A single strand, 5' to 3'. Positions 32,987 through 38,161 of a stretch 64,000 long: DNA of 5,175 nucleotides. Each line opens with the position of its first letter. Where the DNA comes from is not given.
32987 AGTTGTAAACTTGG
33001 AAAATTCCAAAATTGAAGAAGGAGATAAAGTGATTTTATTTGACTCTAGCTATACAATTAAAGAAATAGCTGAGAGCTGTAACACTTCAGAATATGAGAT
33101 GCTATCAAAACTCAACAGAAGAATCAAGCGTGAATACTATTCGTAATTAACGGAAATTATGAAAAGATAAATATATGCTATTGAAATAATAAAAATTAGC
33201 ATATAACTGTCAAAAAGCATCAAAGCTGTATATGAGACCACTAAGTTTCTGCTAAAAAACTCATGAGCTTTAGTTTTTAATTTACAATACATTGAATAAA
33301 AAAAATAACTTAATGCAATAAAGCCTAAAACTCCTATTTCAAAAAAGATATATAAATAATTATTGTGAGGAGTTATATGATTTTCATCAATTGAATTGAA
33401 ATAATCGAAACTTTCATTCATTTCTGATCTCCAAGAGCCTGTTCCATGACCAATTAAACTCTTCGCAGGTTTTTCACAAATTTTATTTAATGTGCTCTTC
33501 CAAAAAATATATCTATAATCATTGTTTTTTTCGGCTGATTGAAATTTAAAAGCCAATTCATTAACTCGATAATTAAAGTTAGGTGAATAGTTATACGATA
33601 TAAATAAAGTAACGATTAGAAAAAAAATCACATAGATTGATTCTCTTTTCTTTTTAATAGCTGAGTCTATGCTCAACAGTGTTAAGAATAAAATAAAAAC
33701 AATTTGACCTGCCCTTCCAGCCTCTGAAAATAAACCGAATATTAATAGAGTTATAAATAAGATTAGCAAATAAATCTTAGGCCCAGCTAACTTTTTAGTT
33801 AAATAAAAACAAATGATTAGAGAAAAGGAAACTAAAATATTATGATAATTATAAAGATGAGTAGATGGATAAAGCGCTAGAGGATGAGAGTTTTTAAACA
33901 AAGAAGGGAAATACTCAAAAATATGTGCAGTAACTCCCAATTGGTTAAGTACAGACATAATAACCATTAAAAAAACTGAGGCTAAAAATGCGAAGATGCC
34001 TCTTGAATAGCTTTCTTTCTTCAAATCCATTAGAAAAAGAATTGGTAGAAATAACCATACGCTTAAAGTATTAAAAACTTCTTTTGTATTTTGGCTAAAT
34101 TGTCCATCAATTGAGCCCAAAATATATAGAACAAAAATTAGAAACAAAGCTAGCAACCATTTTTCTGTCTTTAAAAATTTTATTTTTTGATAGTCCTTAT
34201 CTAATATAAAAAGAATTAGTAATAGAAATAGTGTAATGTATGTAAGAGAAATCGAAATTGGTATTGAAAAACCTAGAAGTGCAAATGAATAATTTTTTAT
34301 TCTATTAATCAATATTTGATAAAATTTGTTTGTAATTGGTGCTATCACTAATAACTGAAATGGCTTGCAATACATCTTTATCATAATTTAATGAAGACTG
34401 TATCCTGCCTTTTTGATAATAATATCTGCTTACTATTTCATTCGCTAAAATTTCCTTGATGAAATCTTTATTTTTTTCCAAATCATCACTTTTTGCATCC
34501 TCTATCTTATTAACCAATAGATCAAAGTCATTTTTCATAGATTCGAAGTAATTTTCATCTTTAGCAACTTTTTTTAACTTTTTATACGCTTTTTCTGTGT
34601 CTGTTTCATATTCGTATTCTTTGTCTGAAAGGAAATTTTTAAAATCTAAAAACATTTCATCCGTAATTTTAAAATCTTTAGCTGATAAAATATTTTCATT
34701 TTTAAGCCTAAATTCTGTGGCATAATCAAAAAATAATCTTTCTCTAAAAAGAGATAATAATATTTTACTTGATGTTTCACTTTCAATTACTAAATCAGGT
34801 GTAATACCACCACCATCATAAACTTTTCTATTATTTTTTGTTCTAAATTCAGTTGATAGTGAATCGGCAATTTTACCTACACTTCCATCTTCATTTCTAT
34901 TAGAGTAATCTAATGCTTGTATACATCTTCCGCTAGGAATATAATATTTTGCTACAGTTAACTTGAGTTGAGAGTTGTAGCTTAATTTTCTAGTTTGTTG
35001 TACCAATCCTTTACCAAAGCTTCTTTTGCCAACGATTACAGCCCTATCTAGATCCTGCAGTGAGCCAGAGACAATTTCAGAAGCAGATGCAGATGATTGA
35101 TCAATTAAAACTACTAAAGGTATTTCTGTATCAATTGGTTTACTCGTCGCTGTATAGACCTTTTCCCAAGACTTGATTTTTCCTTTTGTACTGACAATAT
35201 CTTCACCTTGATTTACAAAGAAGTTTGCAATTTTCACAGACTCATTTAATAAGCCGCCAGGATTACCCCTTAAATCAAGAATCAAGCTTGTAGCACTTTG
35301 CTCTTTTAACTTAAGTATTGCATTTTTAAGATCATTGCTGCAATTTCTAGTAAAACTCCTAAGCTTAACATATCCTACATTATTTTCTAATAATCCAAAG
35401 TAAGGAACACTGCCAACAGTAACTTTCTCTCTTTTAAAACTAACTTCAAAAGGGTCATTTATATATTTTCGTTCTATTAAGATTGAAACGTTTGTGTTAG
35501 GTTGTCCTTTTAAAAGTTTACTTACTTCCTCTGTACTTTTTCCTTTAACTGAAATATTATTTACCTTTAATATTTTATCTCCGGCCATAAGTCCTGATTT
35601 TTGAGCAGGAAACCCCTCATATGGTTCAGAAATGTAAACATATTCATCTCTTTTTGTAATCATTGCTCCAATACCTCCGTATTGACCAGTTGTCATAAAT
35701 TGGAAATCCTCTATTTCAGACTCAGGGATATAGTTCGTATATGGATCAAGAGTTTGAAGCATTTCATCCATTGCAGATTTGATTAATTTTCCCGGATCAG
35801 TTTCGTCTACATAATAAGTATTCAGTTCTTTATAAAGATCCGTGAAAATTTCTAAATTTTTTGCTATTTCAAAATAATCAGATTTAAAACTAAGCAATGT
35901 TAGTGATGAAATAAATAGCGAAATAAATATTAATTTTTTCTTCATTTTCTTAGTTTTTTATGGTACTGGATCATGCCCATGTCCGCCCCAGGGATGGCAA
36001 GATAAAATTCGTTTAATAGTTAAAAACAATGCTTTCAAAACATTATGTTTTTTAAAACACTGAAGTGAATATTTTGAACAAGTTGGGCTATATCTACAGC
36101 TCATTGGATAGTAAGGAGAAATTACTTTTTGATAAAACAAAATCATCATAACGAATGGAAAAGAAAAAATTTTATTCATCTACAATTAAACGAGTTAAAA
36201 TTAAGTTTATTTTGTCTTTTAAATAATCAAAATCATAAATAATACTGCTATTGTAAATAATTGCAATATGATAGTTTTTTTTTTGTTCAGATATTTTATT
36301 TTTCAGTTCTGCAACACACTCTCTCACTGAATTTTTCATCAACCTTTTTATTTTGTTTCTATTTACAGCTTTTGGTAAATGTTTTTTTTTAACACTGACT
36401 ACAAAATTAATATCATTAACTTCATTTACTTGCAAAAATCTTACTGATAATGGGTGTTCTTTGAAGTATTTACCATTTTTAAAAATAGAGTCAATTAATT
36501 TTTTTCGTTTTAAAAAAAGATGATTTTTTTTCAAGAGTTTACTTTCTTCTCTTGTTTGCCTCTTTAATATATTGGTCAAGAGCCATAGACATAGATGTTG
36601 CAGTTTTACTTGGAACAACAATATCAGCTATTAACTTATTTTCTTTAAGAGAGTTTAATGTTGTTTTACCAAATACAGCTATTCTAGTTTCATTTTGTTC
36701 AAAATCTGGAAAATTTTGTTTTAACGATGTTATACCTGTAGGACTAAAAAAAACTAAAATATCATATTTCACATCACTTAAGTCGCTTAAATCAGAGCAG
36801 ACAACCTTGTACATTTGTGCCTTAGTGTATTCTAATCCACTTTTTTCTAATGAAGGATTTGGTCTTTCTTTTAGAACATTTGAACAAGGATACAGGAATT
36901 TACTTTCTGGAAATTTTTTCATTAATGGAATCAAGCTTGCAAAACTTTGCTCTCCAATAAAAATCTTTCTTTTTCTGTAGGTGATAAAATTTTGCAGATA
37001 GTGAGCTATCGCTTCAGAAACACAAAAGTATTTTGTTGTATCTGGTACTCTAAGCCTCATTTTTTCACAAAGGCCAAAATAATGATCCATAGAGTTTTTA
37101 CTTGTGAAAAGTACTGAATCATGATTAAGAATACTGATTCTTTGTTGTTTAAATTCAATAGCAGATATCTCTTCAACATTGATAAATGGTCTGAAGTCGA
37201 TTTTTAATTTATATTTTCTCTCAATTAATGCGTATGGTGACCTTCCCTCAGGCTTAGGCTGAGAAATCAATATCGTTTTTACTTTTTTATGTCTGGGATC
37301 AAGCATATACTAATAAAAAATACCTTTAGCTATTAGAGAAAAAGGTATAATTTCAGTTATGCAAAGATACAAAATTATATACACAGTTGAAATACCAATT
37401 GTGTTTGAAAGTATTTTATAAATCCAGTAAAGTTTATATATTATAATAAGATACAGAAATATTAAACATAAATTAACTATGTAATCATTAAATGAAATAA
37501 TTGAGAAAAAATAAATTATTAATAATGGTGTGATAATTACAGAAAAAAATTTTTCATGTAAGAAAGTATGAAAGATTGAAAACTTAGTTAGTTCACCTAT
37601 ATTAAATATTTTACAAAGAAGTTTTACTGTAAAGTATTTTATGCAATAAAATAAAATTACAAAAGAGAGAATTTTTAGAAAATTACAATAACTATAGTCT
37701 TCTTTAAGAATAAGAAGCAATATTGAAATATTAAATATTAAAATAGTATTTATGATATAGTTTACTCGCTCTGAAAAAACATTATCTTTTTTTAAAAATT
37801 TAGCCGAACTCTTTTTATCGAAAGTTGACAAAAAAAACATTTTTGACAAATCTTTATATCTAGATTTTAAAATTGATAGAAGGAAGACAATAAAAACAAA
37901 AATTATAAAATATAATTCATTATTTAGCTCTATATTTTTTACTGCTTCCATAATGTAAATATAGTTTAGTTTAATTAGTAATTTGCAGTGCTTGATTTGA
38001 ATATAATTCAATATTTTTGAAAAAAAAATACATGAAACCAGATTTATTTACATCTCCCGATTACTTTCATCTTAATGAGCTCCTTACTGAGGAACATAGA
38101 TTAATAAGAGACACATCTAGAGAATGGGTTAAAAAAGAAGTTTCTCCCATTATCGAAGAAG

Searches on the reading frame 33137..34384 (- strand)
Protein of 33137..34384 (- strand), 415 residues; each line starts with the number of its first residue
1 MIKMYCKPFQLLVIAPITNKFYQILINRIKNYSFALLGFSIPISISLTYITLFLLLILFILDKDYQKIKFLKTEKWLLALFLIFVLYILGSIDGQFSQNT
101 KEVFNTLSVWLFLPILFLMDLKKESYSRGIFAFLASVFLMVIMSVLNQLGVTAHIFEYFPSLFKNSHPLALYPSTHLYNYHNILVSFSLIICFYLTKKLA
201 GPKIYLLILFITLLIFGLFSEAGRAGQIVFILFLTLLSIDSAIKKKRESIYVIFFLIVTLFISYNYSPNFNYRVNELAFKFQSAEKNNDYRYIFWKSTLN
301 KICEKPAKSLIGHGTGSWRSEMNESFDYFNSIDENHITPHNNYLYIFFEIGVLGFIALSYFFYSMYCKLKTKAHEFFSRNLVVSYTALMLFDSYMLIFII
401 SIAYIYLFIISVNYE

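Call 78: search_protein_families(library=pfam, proteins=[window:33137-34384:-], max_evalue=1e-8)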
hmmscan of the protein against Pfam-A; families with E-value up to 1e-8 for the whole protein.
window:33137-34384:- (415 aa): 1 family
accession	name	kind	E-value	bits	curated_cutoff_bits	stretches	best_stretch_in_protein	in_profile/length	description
PF04932.20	Wzy_C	-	9.8e-16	58.3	31.7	1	211-358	3-148/149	O-Antigen ligase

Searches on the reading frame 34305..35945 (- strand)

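Call 78: search_protein_families(library=pfam, proteins=[window:34305-35945:-], max_evalue=1e-8)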
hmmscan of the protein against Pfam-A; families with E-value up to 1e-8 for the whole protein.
window:34305-35945:- (546 aa): 3 families
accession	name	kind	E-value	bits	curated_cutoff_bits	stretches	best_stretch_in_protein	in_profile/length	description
PF03572.23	Peptidase_S41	-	9.1e-49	165.7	24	1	189-344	1-156/165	Peptidase family S41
PF17820.7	PDZ_6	-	5e-12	45.8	27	1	105-159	2-54/54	PDZ domain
PF00595.29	PDZ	-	3.9e-09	37.2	23.2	1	89-157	9-80/81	PDZ domain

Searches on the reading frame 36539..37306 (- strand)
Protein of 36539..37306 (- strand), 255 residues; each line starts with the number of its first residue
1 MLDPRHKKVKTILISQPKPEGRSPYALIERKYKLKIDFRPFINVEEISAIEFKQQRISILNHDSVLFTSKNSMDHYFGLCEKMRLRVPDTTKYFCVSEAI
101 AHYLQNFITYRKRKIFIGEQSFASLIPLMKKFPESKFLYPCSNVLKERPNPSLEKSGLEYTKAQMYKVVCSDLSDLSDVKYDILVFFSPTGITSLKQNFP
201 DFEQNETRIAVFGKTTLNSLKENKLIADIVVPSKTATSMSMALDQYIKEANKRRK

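Call 78: search_protein_families(library=pfam, proteins=[window:36539-37306:-], max_evalue=1e-8)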
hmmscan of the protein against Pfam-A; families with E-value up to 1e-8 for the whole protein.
window:36539-37306:- (255 aa): 1 family
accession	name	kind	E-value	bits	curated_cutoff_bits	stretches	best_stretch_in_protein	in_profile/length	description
PF02602.20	HEM4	-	2e-25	89.7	27.5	1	36-239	14-229/231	Uroporphyrinogen-III synthase HemD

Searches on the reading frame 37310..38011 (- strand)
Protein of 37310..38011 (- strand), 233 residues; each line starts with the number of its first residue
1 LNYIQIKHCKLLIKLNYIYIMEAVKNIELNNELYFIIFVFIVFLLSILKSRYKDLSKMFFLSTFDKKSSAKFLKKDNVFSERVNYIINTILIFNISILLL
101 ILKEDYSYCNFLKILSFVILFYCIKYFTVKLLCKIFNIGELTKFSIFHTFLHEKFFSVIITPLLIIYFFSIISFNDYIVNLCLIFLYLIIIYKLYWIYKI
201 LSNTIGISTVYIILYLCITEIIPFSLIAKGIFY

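Call 78: search_protein_families(library=pfam, proteins=[window:37310-38011:-], max_evalue=1e-8)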
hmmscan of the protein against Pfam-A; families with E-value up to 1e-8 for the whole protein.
window:37310-38011:- (233 aa): 1 family
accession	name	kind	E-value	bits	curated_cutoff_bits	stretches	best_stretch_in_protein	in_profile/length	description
PF14093.11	DUF4271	-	1.8e-16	61.1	29.7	1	35-231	2-206/206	Domain of unknown function (DUF4271)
